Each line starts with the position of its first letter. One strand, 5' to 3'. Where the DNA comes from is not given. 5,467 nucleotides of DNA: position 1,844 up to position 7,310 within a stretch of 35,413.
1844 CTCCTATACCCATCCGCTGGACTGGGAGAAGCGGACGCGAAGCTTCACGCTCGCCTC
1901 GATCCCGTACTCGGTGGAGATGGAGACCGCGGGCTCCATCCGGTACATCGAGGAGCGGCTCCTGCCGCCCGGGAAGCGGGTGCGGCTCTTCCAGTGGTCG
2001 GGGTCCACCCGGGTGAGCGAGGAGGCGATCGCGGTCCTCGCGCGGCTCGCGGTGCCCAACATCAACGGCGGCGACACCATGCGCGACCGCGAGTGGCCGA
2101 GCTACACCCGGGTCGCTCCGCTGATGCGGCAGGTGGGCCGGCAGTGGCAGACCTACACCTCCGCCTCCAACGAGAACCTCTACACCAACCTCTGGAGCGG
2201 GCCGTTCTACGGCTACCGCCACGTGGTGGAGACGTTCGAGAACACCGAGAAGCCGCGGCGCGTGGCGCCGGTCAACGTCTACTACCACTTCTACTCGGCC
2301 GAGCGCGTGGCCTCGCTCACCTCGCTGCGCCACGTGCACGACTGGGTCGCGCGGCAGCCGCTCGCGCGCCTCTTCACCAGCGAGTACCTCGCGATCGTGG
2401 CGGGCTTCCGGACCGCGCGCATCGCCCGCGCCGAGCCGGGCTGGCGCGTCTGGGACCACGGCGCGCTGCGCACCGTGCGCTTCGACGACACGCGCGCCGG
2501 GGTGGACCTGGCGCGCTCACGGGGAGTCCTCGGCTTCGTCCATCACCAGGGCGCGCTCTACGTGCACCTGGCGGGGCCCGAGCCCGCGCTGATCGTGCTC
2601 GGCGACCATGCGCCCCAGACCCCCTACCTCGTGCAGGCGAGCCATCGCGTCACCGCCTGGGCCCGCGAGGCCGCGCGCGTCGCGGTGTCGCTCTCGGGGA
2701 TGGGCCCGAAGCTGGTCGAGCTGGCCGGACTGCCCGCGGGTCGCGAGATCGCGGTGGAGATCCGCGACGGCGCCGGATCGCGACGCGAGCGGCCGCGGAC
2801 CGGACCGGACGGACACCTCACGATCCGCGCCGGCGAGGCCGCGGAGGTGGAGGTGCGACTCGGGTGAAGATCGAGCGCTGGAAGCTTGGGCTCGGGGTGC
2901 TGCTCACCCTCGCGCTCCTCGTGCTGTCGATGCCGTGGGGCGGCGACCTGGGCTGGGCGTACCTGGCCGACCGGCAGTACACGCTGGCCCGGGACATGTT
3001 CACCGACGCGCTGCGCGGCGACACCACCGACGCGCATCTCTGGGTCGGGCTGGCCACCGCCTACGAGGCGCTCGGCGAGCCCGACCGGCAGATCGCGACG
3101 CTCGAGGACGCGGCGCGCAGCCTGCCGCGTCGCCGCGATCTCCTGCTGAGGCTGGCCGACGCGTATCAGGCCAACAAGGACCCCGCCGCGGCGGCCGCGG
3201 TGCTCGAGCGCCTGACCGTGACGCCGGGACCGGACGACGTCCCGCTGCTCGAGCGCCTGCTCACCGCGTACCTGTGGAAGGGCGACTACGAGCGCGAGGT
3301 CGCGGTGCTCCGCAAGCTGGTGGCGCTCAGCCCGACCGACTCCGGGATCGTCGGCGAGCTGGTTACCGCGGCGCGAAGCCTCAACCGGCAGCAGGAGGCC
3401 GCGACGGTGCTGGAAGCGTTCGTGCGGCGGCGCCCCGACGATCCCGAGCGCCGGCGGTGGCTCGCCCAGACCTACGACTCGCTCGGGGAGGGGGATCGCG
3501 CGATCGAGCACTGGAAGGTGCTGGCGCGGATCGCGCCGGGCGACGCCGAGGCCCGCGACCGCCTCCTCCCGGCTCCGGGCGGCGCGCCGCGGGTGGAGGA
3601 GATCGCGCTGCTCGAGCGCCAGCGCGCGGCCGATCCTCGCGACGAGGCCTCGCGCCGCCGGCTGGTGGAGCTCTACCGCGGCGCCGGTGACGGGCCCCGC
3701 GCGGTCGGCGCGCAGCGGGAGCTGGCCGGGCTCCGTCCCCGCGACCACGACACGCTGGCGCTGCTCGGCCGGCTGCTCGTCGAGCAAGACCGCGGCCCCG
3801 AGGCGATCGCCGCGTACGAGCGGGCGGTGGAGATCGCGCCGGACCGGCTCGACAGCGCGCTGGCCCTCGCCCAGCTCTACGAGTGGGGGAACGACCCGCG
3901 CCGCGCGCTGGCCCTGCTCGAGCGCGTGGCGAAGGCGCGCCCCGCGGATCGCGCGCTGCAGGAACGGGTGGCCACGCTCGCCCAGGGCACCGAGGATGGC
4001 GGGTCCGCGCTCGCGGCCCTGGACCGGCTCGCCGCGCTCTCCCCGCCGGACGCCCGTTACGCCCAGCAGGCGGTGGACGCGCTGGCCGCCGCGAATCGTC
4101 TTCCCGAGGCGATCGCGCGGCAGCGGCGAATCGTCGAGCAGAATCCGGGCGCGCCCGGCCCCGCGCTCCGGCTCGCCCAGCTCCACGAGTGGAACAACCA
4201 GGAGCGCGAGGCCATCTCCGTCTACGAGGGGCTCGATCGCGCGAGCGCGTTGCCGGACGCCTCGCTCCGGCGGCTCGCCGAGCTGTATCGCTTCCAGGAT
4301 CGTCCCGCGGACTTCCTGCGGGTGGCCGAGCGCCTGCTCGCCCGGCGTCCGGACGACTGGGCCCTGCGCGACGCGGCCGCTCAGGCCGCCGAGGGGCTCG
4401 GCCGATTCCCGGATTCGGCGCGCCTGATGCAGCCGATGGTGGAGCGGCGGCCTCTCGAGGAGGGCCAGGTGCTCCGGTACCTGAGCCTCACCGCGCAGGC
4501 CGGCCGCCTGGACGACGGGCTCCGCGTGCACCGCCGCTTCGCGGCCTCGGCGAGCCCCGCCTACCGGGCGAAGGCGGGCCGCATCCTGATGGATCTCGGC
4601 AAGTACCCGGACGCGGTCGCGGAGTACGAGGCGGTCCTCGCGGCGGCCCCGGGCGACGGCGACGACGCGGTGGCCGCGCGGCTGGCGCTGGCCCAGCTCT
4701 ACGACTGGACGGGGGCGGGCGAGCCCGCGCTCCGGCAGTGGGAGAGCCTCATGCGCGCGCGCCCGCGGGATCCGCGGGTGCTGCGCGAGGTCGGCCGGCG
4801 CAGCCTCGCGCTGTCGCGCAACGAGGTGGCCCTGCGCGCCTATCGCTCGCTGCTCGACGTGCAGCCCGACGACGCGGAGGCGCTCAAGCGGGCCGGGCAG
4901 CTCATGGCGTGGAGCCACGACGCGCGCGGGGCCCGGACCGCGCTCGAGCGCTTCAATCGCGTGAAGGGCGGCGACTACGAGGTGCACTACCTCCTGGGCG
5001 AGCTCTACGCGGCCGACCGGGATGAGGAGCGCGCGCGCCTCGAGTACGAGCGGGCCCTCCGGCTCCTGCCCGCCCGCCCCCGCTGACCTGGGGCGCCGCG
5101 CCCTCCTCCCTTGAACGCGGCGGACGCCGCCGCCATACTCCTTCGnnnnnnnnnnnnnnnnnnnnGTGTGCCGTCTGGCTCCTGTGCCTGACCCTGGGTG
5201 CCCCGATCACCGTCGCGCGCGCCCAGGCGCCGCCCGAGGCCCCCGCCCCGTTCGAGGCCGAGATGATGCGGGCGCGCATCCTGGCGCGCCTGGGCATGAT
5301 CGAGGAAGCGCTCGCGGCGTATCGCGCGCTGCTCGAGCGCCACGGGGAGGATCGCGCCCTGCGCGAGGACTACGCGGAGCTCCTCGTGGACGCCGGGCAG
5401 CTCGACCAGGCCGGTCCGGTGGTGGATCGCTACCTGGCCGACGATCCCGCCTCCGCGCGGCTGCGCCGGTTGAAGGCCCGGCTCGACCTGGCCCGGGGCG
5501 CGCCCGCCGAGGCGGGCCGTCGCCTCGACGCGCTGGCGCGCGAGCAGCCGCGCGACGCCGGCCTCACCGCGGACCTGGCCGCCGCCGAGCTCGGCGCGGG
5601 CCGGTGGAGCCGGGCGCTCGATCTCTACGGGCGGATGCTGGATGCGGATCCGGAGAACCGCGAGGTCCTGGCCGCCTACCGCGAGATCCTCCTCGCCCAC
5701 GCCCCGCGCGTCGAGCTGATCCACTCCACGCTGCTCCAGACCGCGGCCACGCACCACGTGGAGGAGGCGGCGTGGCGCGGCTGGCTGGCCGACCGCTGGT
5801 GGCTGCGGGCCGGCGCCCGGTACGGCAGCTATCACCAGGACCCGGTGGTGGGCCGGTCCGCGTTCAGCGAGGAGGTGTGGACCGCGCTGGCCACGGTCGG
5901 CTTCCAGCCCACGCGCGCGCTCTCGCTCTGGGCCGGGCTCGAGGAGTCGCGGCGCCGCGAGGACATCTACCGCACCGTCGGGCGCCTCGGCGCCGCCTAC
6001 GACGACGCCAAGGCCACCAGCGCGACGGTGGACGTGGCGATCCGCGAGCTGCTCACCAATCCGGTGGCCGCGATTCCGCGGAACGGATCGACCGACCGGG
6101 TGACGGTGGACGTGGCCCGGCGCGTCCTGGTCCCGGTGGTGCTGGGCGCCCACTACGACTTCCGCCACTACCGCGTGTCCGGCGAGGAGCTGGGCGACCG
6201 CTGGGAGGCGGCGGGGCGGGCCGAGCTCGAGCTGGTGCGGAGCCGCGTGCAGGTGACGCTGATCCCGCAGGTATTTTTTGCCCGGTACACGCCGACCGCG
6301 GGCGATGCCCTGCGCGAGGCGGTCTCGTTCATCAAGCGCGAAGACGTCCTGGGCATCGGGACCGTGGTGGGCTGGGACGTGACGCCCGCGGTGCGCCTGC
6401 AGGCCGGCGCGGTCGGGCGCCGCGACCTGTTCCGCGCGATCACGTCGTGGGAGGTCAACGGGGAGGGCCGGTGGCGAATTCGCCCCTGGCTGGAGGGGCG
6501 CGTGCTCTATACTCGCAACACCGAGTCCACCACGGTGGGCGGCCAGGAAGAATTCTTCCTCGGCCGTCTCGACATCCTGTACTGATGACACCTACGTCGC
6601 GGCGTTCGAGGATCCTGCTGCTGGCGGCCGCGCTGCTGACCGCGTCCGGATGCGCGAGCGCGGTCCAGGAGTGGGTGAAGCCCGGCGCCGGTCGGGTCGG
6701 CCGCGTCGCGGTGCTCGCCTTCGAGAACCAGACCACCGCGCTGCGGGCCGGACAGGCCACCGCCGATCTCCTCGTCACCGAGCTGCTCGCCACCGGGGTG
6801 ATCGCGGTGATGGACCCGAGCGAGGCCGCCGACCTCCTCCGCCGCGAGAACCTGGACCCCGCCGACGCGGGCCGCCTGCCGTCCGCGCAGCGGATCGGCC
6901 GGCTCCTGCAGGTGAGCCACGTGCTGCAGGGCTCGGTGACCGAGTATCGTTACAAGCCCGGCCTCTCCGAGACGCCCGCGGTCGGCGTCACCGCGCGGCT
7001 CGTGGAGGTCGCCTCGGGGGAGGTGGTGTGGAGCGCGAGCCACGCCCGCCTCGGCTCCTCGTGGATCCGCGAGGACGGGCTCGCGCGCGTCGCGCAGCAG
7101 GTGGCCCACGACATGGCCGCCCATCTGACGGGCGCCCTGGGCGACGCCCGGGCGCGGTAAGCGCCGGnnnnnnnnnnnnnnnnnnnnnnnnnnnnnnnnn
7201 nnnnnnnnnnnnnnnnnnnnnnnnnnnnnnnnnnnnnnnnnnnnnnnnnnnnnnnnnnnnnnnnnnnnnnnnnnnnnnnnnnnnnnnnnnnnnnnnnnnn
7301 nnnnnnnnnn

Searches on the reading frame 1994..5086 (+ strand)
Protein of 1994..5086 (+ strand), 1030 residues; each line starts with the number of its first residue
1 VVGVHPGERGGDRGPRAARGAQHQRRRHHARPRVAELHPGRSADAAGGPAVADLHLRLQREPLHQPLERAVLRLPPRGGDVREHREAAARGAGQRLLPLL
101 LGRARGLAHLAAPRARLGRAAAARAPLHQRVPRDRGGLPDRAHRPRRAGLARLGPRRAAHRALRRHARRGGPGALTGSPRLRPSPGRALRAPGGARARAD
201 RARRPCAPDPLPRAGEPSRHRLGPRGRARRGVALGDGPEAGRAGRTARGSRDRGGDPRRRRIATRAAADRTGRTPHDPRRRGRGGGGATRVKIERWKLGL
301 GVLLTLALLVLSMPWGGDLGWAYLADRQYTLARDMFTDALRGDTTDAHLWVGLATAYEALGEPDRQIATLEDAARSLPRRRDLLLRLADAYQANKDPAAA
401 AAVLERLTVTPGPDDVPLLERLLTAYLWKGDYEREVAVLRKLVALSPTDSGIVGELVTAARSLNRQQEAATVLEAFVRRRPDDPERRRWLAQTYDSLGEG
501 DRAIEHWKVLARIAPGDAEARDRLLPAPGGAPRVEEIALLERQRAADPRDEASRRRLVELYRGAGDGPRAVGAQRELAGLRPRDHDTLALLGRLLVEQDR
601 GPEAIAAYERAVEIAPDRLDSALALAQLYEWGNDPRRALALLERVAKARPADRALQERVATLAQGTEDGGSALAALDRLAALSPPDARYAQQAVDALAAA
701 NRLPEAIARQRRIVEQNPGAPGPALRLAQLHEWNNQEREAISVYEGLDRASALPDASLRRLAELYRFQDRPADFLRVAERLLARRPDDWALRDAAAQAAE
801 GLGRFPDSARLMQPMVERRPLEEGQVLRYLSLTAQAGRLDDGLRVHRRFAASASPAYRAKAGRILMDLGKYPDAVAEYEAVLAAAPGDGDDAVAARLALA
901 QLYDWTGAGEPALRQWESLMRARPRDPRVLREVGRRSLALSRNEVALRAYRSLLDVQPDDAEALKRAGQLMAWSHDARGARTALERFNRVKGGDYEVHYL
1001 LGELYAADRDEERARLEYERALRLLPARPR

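Call 8: search_protein_families(library=pfam, proteins=[window:1994-5086:+])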
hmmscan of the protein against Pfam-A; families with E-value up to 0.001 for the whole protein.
window:1994-5086:+ (1030 aa): 14 families
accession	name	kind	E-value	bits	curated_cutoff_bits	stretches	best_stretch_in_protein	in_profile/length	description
PF14559.12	TPR_19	-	5.8e-32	110.3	25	4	595-656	1-62/68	Tetratricopeptide repeat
PF13428.12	TPR_14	-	2.5e-28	96.1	23.5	1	348-389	2-43/44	Tetratricopeptide repeat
PF13432.12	TPR_16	-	8e-24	84.2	32.7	4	456-518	3-65/65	Tetratricopeptide repeat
PF23914.1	TPR_CcmH_CycH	-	9.3e-21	74.7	42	1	582-687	47-155/158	Cytochrome c-type biogenesis protein H TPR domain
PF13181.12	TPR_8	-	5.6e-19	67.1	25.7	0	587-617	3-33/34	Tetratricopeptide repeat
PF07719.23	TPR_2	-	3.2e-14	52.2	27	0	996-1026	2-32/34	Tetratricopeptide repeat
PF13414.12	TPR_11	-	4.4e-12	45.9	26.8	0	592-629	1-38/42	TPR repeat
PF13174.12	TPR_6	-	1.7e-11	44.4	26.3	0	382-407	1-26/33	Tetratricopeptide repeat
PF13431.12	TPR_17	-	2.1e-10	40.5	24.4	0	336-367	2-33/34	Tetratricopeptide repeat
PF13176.12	TPR_7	-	3.7e-10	39.5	27.9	0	587-620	1-34/36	Tetratricopeptide repeat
PF12895.13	ANAPC3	-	3.9e-10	40.3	27.2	0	602-647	6-50/82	Anaphase-promoting complex, cyclosome, subunit 3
PF00515.34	TPR_1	-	6.3e-10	38.9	27.8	0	587-617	3-33/34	Tetratricopeptide repeat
PF13371.12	TPR_9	-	4.5e-08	33.4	35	0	560-628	4-72/73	Tetratricopeptide repeat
PF13424.12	TPR_12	-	4.5e-06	27.2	30.1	1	589-649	7-75/77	Tetratricopeptide repeat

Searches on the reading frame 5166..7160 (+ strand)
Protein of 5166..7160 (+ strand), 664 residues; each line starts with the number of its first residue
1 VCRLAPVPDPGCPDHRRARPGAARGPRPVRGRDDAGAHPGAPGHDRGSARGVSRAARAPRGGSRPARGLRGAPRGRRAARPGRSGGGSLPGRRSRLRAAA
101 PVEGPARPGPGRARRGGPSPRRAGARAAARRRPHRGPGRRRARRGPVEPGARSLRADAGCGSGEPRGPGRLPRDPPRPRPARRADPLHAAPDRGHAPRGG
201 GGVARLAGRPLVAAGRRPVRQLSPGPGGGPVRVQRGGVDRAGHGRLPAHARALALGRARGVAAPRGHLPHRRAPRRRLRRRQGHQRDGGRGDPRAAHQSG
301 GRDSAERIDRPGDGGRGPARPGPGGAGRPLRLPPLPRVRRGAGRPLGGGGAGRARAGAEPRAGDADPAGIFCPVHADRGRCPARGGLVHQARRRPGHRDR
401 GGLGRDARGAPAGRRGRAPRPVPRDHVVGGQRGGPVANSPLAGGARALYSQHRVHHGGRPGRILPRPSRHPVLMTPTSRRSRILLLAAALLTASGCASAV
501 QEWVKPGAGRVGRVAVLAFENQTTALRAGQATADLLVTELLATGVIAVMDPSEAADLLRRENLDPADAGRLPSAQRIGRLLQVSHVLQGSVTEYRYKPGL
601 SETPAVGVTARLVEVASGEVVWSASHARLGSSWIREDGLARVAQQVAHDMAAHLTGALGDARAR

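Call 8: search_protein_families(library=pfam, proteins=[window:5166-7160:+])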
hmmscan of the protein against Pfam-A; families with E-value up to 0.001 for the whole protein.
window:5166-7160:+ (664 aa): 2 families
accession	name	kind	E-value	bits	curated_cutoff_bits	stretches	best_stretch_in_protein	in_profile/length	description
PF03783.19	CsgG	-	1.5e-06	28.2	20.8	1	512-626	10-148/210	Curli production assembly/transport component CsgG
PF13036.11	LpoB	-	0.00049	20.5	22.3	1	499-624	18-143/147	Peptidoglycan-synthase activator LpoB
